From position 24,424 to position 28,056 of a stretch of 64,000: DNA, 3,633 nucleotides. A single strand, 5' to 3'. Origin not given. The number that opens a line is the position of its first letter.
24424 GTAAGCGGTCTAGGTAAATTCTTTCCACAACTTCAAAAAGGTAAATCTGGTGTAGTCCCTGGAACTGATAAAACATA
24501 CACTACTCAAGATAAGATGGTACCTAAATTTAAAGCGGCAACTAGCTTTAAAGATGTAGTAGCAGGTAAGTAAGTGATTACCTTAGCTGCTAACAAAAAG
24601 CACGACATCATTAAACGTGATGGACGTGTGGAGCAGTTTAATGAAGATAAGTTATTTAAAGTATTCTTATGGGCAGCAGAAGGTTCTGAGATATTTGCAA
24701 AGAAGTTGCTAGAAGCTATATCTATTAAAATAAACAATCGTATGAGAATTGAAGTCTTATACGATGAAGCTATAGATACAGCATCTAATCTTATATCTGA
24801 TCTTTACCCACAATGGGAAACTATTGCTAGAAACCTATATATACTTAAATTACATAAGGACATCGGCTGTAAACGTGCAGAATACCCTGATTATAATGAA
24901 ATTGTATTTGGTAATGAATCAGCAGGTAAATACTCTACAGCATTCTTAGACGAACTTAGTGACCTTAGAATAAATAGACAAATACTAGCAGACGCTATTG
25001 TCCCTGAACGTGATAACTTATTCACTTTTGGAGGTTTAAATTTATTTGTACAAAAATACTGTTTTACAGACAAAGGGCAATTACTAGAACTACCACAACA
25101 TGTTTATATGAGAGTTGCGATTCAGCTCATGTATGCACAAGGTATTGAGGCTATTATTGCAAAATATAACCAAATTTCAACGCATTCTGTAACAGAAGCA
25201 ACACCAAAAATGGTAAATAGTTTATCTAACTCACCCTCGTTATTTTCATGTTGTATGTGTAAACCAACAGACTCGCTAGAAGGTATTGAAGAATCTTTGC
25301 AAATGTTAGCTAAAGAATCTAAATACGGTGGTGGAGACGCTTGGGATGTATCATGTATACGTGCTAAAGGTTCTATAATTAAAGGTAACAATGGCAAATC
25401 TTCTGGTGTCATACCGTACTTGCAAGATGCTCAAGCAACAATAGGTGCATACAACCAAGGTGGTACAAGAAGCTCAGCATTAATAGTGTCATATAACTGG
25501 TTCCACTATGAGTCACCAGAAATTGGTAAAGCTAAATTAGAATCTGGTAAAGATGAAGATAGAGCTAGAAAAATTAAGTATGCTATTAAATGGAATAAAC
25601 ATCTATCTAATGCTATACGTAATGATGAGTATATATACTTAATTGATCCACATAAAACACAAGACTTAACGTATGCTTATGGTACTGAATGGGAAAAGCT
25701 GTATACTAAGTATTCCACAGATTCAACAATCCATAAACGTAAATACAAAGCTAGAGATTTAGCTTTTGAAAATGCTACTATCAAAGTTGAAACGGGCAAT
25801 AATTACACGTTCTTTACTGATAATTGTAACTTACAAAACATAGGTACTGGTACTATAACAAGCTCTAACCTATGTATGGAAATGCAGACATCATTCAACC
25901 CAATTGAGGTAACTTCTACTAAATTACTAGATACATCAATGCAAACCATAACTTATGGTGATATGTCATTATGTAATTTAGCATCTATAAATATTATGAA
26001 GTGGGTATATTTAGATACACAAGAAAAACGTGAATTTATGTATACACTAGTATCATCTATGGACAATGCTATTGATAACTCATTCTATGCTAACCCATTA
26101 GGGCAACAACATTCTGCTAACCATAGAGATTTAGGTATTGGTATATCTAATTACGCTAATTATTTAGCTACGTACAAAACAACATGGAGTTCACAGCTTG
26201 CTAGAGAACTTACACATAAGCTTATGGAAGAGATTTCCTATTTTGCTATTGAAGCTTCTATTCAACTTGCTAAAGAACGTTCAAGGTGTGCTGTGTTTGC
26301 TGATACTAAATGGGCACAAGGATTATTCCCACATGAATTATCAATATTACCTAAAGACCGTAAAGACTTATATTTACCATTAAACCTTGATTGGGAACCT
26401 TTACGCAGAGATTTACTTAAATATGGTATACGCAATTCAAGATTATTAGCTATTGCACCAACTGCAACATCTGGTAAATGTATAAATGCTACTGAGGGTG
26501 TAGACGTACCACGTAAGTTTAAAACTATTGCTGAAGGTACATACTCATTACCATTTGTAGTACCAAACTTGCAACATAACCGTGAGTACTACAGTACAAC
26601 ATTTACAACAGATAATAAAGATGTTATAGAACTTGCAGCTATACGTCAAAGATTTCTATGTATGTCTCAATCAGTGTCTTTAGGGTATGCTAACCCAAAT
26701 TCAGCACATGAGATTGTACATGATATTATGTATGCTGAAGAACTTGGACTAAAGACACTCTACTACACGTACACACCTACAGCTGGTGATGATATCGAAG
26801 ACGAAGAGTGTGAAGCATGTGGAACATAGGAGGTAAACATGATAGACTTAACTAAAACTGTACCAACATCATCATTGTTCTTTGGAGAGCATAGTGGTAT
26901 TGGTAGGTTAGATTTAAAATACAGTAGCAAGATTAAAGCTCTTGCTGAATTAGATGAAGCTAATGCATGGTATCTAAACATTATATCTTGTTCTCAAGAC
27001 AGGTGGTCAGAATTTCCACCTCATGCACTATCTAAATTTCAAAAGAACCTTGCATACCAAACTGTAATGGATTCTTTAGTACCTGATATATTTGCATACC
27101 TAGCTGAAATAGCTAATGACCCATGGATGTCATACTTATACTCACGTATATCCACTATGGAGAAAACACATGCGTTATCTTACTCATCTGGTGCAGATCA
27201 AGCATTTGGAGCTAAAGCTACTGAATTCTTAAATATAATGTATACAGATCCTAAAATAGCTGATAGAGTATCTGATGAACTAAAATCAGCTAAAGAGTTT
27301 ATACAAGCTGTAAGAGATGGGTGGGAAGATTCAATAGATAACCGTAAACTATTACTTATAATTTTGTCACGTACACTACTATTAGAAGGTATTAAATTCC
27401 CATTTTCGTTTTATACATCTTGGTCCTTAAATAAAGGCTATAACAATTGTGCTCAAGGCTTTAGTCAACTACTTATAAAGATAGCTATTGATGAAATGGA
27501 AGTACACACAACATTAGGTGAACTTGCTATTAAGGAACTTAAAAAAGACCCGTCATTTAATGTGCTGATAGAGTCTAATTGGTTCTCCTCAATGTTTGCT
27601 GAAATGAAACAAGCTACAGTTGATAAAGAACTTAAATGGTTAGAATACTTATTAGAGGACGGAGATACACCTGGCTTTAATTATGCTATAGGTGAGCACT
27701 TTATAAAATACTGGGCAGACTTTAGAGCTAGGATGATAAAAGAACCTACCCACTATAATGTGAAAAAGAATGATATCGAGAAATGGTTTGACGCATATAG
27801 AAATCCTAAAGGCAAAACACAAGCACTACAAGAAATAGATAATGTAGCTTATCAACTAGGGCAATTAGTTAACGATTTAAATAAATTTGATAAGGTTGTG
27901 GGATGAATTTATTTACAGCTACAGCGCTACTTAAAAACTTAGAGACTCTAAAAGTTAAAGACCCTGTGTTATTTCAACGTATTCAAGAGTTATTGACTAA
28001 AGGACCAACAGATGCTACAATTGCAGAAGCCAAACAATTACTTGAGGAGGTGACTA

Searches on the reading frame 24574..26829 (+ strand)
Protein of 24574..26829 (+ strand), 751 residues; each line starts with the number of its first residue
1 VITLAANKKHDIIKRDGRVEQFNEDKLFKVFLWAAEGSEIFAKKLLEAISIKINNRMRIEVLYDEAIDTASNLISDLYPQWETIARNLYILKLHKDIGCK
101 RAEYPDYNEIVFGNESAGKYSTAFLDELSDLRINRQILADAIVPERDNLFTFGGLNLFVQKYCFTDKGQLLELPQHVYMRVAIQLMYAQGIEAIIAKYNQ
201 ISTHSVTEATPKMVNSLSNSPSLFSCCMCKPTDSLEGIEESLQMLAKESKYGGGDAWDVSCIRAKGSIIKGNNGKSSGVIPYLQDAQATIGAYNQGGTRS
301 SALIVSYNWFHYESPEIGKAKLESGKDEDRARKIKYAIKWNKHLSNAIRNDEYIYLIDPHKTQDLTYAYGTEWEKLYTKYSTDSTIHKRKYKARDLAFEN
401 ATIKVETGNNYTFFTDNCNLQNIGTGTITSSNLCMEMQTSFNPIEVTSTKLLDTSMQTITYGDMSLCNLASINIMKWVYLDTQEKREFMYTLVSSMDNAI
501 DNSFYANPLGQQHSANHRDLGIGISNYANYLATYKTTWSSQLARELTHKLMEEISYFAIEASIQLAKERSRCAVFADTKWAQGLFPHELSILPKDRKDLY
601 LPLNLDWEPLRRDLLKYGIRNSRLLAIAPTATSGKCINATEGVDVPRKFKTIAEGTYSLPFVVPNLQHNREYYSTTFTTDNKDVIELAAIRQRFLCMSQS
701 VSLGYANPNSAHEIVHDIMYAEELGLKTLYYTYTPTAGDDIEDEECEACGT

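Call 37: search_protein_families(library=phrogs, proteins=[window:24574-26829:+], max_evalue=0.001)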
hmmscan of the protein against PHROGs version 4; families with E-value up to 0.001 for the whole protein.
window:24574-26829:+ (751 aa): 10 families
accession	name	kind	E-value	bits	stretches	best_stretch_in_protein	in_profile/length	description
phrog_84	-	DNA, RNA and nucleotide metabolism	4.7e-184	615.1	1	7-750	60-795/975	ribonucleoside-diphosphate reductase large subunit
phrog_3987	-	DNA, RNA and nucleotide metabolism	9e-105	351.9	1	11-473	5-461/467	ribonucleotide reductase large subunit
phrog_3844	-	moron, auxiliary metabolic gene and host takeover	1.4e-90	305.4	1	324-750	17-450/451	NrdA-like aerobic NDP reductase large subunit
phrog_6132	-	DNA, RNA and nucleotide metabolism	1.6e-20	74.8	1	121-298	113-290/530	ribonucleotide reductase large subunit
phrog_22953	-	DNA, RNA and nucleotide metabolism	1.6e-14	55.4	1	259-434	4-201/201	ribonucleotide reductase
phrog_36555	-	DNA, RNA and nucleotide metabolism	1.3e-12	48.9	1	606-744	2-148/172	ribonucleotide reductase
phrog_30939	-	DNA, RNA and nucleotide metabolism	7.2e-08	31.7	0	668-749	894-976/977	ribonucleotide reductase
phrog_367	-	DNA, RNA and nucleotide metabolism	3.3e-07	29.9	0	295-568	278-503/701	ribonucleotide reductase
phrog_12229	-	DNA, RNA and nucleotide metabolism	2.6e-05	23.8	1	198-312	51-164/577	ribonucleotide reductase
phrog_10616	-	DNA, RNA and nucleotide metabolism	0.00014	23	0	663-749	5-109/111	ribonucleotide reductase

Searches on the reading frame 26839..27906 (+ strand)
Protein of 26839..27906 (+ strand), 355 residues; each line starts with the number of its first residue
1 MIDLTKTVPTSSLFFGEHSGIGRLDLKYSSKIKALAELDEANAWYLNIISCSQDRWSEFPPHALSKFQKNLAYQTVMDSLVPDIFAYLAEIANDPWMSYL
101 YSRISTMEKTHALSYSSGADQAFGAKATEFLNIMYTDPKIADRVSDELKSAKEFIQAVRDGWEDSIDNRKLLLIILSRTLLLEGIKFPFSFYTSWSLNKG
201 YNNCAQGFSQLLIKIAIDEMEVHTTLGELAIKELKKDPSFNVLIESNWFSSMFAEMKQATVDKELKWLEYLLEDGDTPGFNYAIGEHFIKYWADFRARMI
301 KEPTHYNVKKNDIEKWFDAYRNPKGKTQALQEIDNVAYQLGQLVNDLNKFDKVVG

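Call 68: search_protein_families(library=phrogs, proteins=[window:26839-27906:+], max_evalue=0.001)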
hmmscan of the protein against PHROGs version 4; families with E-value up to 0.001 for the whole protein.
window:26839-27906:+ (355 aa): 3 families
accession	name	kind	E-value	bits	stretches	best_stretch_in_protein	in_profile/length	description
phrog_86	-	DNA, RNA and nucleotide metabolism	1.4e-46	160.3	1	11-350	58-396/504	ribonucleoside diphosphate reductase small subunit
phrog_8368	-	DNA, RNA and nucleotide metabolism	6.8e-13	49.9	1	207-348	3-145/156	aerobic NDP reductase small subunit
phrog_10582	-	DNA, RNA and nucleotide metabolism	9.8e-07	29.2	1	10-116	15-124/255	ribonucleotide reductase class Ia beta subunit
